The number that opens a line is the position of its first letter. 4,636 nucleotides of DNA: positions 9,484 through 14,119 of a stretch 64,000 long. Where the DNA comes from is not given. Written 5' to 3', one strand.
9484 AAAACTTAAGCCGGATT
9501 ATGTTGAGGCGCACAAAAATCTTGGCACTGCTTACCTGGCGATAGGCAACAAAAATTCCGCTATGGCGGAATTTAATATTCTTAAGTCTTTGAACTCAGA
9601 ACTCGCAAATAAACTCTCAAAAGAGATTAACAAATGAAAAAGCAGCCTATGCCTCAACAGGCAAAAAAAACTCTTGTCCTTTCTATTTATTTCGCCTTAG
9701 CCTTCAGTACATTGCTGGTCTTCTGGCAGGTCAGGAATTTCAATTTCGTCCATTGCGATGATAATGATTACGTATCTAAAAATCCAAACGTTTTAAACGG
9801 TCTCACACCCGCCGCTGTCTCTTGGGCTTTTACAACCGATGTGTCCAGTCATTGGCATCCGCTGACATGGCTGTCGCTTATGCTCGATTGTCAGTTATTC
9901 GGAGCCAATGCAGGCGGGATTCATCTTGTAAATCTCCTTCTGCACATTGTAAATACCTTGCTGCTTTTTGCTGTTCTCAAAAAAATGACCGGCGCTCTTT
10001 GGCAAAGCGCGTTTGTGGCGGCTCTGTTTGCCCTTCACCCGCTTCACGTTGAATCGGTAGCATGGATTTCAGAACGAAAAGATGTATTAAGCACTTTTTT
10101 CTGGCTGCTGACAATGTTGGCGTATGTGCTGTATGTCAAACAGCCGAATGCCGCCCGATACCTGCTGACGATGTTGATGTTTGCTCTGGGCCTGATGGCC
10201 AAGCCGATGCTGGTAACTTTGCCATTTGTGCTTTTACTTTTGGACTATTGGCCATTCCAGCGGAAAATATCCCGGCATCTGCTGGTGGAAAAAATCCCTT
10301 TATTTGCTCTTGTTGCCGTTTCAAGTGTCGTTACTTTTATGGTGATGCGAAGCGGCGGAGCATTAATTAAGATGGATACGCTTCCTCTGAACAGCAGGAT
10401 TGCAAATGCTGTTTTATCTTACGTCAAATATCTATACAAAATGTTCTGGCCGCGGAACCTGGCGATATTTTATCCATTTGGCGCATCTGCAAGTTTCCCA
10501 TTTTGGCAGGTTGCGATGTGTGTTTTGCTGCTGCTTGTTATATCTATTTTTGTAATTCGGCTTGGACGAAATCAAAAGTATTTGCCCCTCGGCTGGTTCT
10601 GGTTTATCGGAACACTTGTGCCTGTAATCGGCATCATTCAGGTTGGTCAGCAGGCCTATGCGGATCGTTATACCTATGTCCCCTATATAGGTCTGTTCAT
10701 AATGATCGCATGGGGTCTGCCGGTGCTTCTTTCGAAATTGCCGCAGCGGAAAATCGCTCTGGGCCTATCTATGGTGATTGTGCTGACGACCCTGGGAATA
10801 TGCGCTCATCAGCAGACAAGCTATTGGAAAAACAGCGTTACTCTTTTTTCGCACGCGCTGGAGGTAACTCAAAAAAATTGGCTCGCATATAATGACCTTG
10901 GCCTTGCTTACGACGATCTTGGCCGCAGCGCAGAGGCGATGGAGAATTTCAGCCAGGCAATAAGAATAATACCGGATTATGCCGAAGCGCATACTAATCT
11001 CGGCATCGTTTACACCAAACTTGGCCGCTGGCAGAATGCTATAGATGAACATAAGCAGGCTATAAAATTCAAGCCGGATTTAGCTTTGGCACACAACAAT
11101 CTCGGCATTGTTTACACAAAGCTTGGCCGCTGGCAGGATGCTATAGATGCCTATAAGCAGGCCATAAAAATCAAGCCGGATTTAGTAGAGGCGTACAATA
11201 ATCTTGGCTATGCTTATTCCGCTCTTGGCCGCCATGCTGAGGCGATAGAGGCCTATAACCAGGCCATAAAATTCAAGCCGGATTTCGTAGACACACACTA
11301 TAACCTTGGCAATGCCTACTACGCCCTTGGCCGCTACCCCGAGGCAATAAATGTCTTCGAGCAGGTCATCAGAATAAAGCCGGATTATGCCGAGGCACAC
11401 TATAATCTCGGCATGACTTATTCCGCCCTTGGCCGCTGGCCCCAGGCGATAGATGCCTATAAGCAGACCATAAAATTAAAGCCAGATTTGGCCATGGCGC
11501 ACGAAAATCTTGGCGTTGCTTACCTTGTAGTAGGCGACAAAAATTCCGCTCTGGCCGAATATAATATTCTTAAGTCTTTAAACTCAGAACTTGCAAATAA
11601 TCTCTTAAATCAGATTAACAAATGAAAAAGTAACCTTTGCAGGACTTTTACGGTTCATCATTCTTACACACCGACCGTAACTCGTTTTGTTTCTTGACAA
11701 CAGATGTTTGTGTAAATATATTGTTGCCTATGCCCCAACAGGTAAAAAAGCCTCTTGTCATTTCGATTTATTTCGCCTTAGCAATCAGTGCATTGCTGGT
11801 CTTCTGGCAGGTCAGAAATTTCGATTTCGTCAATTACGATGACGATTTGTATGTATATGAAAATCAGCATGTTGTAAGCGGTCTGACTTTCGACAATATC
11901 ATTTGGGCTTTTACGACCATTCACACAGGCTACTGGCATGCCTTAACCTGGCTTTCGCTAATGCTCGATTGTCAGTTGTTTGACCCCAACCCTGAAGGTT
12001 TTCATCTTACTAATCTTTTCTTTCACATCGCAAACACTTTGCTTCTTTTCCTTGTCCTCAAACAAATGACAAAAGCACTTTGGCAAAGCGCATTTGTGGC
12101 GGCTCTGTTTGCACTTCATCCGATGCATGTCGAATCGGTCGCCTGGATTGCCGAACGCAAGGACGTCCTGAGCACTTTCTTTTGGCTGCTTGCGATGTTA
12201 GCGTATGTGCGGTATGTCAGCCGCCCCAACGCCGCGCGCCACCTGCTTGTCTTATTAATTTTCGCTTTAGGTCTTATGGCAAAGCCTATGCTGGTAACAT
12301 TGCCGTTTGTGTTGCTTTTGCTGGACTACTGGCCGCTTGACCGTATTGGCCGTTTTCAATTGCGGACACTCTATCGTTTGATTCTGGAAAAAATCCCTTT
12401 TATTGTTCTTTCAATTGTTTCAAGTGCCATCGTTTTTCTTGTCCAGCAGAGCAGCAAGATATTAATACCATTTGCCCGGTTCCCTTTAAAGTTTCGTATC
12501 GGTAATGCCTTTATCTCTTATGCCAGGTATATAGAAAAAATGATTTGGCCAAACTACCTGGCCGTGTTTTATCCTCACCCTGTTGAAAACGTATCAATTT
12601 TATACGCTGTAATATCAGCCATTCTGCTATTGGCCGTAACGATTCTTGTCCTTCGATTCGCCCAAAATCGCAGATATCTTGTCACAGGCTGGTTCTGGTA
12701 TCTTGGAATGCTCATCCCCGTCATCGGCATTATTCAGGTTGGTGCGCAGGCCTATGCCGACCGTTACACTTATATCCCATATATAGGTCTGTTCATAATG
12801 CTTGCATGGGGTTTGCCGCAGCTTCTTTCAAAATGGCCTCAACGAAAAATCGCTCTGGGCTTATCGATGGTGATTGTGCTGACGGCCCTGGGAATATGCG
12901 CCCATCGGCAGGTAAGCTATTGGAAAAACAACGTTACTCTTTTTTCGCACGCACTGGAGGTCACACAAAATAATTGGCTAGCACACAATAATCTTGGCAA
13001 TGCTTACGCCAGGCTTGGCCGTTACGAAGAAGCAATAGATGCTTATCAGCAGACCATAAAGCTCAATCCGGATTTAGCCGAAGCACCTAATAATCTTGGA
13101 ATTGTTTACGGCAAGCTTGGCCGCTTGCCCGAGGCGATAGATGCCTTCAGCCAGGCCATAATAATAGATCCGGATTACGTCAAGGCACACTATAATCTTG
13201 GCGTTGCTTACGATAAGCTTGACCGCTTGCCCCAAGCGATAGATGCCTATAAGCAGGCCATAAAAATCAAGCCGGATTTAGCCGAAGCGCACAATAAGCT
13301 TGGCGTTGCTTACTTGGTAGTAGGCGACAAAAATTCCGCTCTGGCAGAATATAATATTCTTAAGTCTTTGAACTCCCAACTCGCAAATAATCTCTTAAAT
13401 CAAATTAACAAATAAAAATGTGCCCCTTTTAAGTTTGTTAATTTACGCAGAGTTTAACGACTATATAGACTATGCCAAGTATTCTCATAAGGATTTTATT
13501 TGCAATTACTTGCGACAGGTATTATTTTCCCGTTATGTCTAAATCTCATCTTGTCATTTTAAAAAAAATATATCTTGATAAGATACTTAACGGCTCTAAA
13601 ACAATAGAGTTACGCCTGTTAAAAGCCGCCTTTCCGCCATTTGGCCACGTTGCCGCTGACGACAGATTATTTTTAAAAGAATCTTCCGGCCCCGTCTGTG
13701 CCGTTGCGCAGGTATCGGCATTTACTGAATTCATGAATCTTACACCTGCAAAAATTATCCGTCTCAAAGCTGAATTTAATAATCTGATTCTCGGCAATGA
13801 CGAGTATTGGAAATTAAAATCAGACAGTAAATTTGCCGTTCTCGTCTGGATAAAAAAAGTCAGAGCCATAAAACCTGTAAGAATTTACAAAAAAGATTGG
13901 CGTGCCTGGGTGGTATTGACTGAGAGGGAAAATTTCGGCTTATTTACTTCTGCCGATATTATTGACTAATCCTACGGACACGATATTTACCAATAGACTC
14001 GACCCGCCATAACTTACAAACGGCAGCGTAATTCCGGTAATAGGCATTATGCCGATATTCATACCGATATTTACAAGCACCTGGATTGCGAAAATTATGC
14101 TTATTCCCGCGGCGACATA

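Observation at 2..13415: Tandem array of TMTC-like (GT-C fold + TPR) membrane glycosyltransferase paralogs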

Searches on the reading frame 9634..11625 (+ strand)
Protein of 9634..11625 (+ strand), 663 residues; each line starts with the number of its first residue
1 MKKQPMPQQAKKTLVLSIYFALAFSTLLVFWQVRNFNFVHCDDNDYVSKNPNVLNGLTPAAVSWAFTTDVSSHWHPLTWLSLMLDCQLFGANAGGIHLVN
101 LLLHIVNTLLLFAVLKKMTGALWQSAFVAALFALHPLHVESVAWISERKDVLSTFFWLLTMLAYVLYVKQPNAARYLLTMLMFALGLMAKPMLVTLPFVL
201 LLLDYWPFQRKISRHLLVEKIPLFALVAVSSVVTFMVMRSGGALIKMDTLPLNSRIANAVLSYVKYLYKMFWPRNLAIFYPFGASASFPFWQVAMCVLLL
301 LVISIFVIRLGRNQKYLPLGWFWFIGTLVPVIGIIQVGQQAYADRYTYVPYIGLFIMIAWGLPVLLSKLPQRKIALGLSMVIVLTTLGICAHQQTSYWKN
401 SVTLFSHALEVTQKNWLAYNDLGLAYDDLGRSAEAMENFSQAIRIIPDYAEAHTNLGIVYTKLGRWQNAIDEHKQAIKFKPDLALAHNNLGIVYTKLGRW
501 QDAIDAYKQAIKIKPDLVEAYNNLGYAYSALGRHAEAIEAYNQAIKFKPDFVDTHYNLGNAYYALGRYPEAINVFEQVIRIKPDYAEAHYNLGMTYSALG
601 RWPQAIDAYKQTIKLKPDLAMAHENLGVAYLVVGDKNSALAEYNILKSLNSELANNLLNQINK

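Call 5: search_protein_families(library=pfam, proteins=[window:9634-11625:+], max_evalue=0.01)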
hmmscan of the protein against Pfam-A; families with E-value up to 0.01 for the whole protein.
window:9634-11625:+ (663 aa): 31 families (the best 25 are shown)
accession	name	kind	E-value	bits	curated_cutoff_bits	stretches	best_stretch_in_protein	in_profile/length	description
PF13414.12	TPR_11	-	2.4e-69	229.2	26.8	6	559-600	1-42/42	TPR repeat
PF00515.34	TPR_1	-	6.2e-62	203.5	27.8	6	484-516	1-33/34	Tetratricopeptide repeat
PF07719.23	TPR_2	-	5.4e-54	176.3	27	6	553-585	2-34/34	Tetratricopeptide repeat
PF13431.12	TPR_17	-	4.5e-43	142.4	24.4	6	506-539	1-34/34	Tetratricopeptide repeat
PF13181.12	TPR_8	-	2.4e-40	133.7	25.7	5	519-550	2-33/34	Tetratricopeptide repeat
PF13424.12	TPR_12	-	6.2e-40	135.7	30.1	4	482-547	1-74/77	Tetratricopeptide repeat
PF13432.12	TPR_16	-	2.1e-39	133.9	32.7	5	556-617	1-62/65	Tetratricopeptide repeat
PF13176.12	TPR_7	-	3.5e-34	114.4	27.9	4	554-584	1-31/36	Tetratricopeptide repeat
PF14559.12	TPR_19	-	6.3e-27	94.1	25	4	563-618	2-57/68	Tetratricopeptide repeat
PF13374.12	TPR_10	-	6.1e-26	90.1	27.5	3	557-581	7-31/42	Tetratricopeptide repeat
PF13428.12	TPR_14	-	1.3e-24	84.6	23.5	2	553-593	2-42/44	Tetratricopeptide repeat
PF13174.12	TPR_6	-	1.6e-23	82.1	26.3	2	587-615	1-29/33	Tetratricopeptide repeat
PF13371.12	TPR_9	-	1.7e-18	66.8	35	3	559-622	2-65/73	Tetratricopeptide repeat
PF03704.23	BTAD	-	4.2e-16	60.1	22.1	2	515-580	59-124/146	Bacterial transcriptional activator domain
PF07721.20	TPR_4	-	5.3e-12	45.6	27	0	554-576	3-25/26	Tetratricopeptide repeat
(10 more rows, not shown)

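Call 12: find_encoding_contigs(protein=window:9634-11625:+, flank=10000, max_places=4)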
Protein window:9634-11625:+ (663 aa): 15 contigs read that carry it; 4 places shown.
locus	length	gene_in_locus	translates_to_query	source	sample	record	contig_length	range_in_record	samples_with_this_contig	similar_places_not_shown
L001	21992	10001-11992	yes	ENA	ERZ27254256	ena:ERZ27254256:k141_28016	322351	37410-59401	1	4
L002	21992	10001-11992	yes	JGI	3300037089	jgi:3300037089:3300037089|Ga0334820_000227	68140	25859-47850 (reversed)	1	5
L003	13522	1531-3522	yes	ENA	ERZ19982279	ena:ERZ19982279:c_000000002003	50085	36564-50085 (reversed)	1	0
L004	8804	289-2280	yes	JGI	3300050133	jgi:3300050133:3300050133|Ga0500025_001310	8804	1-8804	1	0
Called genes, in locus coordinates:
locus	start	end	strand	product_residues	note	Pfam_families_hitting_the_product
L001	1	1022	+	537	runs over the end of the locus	PF13231:PMT_2 (weak), PF00515:TPR_1 (weak), PF07719:TPR_2 (weak), PF13424:TPR_12, PF13414:TPR_11, PF13432:TPR_16, PF00515:TPR_1, PF07719:TPR_2 (weak), +6 more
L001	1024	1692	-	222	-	PF01209:Ubie_methyltran, PF07021:MetW (weak), PF13489:Methyltransf_23, PF13649:Methyltransf_25, PF13847:Methyltransf_31, PF08241:Methyltransf_11, PF08242:Methyltransf_12, PF20922:Anamorsin_N (weak)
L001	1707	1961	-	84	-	PF03144:GTP_EFTU_D2 (weak)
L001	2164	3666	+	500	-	-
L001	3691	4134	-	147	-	PF03479:PCC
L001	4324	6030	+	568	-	PF00515:TPR_1, PF13424:TPR_12, PF13414:TPR_11, PF00515:TPR_1, PF13181:TPR_8, PF13432:TPR_16, PF13371:TPR_9, PF13414:TPR_11, +25 more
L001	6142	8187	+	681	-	PF25063:ARM_TT21_C, PF00515:TPR_1, PF13414:TPR_11, PF13424:TPR_12, PF13432:TPR_16, PF00515:TPR_1, PF13414:TPR_11, PF13432:TPR_16, +50 more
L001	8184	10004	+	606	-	PF00515:TPR_1, PF13414:TPR_11, PF13424:TPR_12, PF00515:TPR_1, PF07719:TPR_2, PF13414:TPR_11, PF13424:TPR_12, PF00515:TPR_1, +24 more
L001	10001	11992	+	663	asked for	PF13231:PMT_2, PF13414:TPR_11, PF13424:TPR_12, PF13414:TPR_11, PF00515:TPR_1, PF07719:TPR_2, PF13414:TPR_11, PF13424:TPR_12, +38 more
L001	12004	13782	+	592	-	PF00515:TPR_1, PF07719:TPR_2, PF13414:TPR_11, PF13424:TPR_12, PF00515:TPR_1, PF13424:TPR_12, PF13414:TPR_11, PF13432:TPR_16, +19 more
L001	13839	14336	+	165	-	-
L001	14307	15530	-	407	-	PF01098:FTSW_RODA_SPOVE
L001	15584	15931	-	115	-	PF03013:Pyr_excise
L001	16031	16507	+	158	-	PF03073:TspO_MBR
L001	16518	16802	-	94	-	PF06170:DUF983 (faint)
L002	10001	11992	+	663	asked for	PF13231:PMT_2, PF13414:TPR_11, PF13424:TPR_12, PF13414:TPR_11, PF00515:TPR_1, PF07719:TPR_2, PF13414:TPR_11, PF13424:TPR_12, +38 more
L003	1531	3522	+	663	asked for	PF13231:PMT_2, PF13414:TPR_11, PF13424:TPR_12, PF13414:TPR_11, PF00515:TPR_1, PF07719:TPR_2, PF13414:TPR_11, PF13424:TPR_12, +38 more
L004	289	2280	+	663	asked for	PF13231:PMT_2, PF13414:TPR_11, PF13424:TPR_12, PF13414:TPR_11, PF00515:TPR_1, PF07719:TPR_2, PF13414:TPR_11, PF13424:TPR_12, +38 more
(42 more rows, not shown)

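Call 23: search_solved_structures(query=A2, max_evalue=10, show_alignments=0)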
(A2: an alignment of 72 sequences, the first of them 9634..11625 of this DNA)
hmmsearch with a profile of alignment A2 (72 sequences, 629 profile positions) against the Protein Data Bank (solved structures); distinct sequences matched with E-value up to 10: 449 (the best 60 are shown).
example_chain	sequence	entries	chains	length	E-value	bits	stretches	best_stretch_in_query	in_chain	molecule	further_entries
9qhb_A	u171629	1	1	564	4e-145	487.9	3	418-623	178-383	Engineered tetratricopeptide repeat protein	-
9qhc_A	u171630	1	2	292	3.4e-94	319.6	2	418-601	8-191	Engineered tetratricopeptide repeat protein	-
7ntf_A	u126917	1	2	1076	1e-92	314.8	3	408-593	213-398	Isoform 1 of UDP-N-acetylglucosamine--peptide N-acetylglucosaminyltransferase 110 kDa subu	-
7yeh_B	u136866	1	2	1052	5e-92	312.5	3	414-593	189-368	UDP-N-acetylglucosamine--peptide N-acetylglucosaminyltransferase 110 kDa subunit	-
7yea_A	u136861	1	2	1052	2.4e-91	310.2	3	416-593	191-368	UDP-N-acetylglucosamine--peptide N-acetylglucosaminyltransferase 110 kDa subunit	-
8bu0_A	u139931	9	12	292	1.6e-88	300.9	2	420-596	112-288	Consensus tetratricopeptide repeat protein | Crystal structure of an 8-repeat consensus TPR superhelix with Zinc. | Monomer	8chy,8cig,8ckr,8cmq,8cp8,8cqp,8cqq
1w3b_A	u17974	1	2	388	2e-83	284.1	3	417-593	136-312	UDP-N-ACETYLGLUCOSAMINE--PEPTIDE N-ACETYLGLUCOSAMINYLTRANSFERASE 110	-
6eou_A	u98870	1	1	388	1.2e-77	264.9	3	417-594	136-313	UDP-N-acetylglucosamine--peptide N-acetylglucosaminyltransferase 110 kDa subunit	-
7y4i_A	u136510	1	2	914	2.5e-64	221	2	409-599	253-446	Probable UDP-N-acetylglucosamine--peptide N-acetylglucosaminyltransferase SPINDLY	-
8dtf_A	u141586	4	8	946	2.8e-64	220.8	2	409-599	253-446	Probable UDP-N-acetylglucosamine--peptide N-acetylglucosaminyltransferase SPINDLY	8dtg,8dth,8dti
9g8o_B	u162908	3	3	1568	3.9e-42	147.7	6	417-534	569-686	Superkiller complex protein 3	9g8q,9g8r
7qdr_B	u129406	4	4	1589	4.2e-42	147.5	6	417-534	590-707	Tetratricopeptide repeat protein 37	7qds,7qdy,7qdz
7obi_A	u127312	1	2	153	8.5e-39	136.6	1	418-565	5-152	CTPR-rv4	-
8ch0_A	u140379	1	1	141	1.4e-37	132.6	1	450-583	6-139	Consensus tetratricopeptide repeat protein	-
2fo7_A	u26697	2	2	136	2.5e-37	131.8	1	451-583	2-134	SYNTHETIC CONSENSUS TPR PROTEIN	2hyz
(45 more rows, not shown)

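Call 32: predict_structure(alignment_id=A2)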
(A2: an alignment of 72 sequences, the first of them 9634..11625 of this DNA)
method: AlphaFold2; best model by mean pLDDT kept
length: 663 residues; sequences in the alignment: 72
mean_pLDDT: 86.3   pTM: 0.79
mean pLDDT of the five models: 86.3, 82.7, 82.7, 81.4, 75.4
residues with pLDDT >= 90: 335; 70-90: 242; 50-70: 81; < 50: 5
segments of 3 or more residues with pLDDT < 50: none
pLDDT, mean of each block of 10 residues (from residue 1): 64 90 92 76 66 87 83 77 87 80 94 93 93 83 77 92 94 95 89 81 88 85 89 75 63 67 70 67 58 74 81 82 77 57 61 88 85 88 90 84 86 85 91 97 93 96 97 97 96 97 98 93 98 97 93 96 97 97 95 97 98 97 97 96 96 95 90
secondary structure, 60 per line:
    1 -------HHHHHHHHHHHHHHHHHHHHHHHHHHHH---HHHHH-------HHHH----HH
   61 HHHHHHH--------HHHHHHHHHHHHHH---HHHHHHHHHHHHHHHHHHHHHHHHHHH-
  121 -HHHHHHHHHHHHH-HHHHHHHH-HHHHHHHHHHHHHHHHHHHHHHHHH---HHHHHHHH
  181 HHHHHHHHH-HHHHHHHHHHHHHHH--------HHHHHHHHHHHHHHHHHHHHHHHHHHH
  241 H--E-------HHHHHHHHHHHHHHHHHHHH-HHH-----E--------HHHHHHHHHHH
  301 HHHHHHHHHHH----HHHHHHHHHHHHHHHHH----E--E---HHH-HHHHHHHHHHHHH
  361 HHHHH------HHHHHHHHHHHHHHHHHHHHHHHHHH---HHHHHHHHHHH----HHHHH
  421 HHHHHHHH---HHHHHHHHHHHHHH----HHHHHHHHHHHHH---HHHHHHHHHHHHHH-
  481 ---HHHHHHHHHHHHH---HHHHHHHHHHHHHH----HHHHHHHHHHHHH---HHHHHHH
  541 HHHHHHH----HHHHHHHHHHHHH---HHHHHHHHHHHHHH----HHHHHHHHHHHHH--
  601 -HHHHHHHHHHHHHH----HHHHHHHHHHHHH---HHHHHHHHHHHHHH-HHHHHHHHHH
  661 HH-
elements in order: H8-35 H39-43 H51-54 H59-67 H76-89 H93-119 H122-134 H136-143 H145-169 H173-189 H191-205 H214-241 H252-271 H290-311 H316-332 H348-365 H372-397 H401-411 H416-428 H432-445 H450-462 H466-479 H484-496 H500-513 H518-530 H534-547 H552-564 H568-581 H586-598 H602-615 H620-632 H636-649 H651-662

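Call 35: fold_search(model_id=the predicted structure, library=pdb)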
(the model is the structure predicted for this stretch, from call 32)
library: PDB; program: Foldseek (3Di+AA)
matches with E <= 10: 1505; with E <= 0.001: 642
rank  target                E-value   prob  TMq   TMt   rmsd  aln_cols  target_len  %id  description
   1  9qhb                  2.6e-16  1.00  0.36  0.82   4.1       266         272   36  Crystal structure of 16-repeat CTPR protein with eliminated coordination sites (released 2025-10-22)
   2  8chy                  1.3e-15  1.00  0.34  0.75   4.3       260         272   37  Crystal structure of an 8-repeat consensus TPR superhelix with Zinc. (released 2024-02-21)
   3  1w3b_A                8.3e-15  1.00  0.37  0.61   5.6       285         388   28  The superhelical TPR domain of O-linked GlcNAc transferase reveals structural similarities to importin alpha. (released 2004-09-09)
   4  1w3b_B                1.0e-14  1.00  0.35  0.61   5.7       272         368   28  The superhelical TPR domain of O-linked GlcNAc transferase reveals structural similarities to importin alpha. (released 2004-09-09)
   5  8dth_B                1.1e-14  1.00  0.30  0.28   8.5       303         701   26  Cryo-EM structure of Arabidopsis SPY alternative conformation 2 (released 2023-03-08)
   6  6eou                  1.6e-14  1.00  0.37  0.67   9.2       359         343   23  O-GlcNAc transferase TPR domain with the intellectual disability associated mutation L254F (released 2018-05-09)
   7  8dtg_B                2.8e-14  1.00  0.30  0.27  10.8       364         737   24  Cryo-EM structure of Arabidopsis SPY alternative conformation 1 (released 2023-03-08)
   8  9qhc_B                3.6e-14  1.00  0.35  0.82   2.2       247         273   38  Crystal structure of 8-repeat CTPR protein with eliminated coordination sites (released 2025-10-22)
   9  9qhc_A                6.2e-14  1.00  0.34  0.79   2.1       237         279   38  Crystal structure of 8-repeat CTPR protein with eliminated coordination sites (released 2025-10-22)
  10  8dth_A                1.5e-13  1.00  0.30  0.27   9.9       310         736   26  Cryo-EM structure of Arabidopsis SPY alternative conformation 2 (released 2023-03-08)
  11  8dtg_A                1.6e-13  1.00  0.30  0.26  11.7       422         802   21  Cryo-EM structure of Arabidopsis SPY alternative conformation 1 (released 2023-03-08)
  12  7yea_A                2.8e-13  1.00  0.35  0.24  13.0       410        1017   24  Human O-GlcNAc transferase Dimer (released 2023-07-12)
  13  7ntf_B                3.7e-13  1.00  0.35  0.29   5.1       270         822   27  Cryo-EM structure of unliganded O-GlcNAc transferase (released 2021-11-17)
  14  7yeh_A                5.0e-13  1.00  0.38  0.26  17.0       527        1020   21  Cryo-EM structure of human OGT-OGA complex (released 2023-07-12)
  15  7ntf_A                5.9e-13  1.00  0.37  0.27  11.1       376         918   25  Cryo-EM structure of unliganded O-GlcNAc transferase (released 2021-11-17)
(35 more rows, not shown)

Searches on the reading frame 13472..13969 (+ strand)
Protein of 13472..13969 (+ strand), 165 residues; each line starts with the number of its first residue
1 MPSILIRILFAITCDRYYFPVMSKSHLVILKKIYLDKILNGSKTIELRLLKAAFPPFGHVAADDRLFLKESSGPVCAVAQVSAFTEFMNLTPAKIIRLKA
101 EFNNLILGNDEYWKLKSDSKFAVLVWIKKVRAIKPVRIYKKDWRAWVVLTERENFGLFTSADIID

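Call 56: search_protein_families(library=pfam, proteins=[window:13472-13969:+], max_evalue=0.0001)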
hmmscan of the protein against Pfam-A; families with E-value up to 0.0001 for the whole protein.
window:13472-13969:+ (165 aa): 0 families

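Call 66: search_protein_families(library=ncbifam, proteins=[window:13472-13969:+], max_evalue=0.001)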
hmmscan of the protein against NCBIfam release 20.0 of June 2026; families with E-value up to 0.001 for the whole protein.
window:13472-13969:+ (165 aa): 0 families

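Call 78: search_protein_families(library=pfam, proteins=[window:13472-13969:+], max_evalue=0.1)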
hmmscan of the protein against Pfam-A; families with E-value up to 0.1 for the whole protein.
window:13472-13969:+ (165 aa): 1 family
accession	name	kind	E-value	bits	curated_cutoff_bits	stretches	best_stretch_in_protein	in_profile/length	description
PF04266.20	ASCH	-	0.021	15.9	21.2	1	32-78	5-48/103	ASCH domain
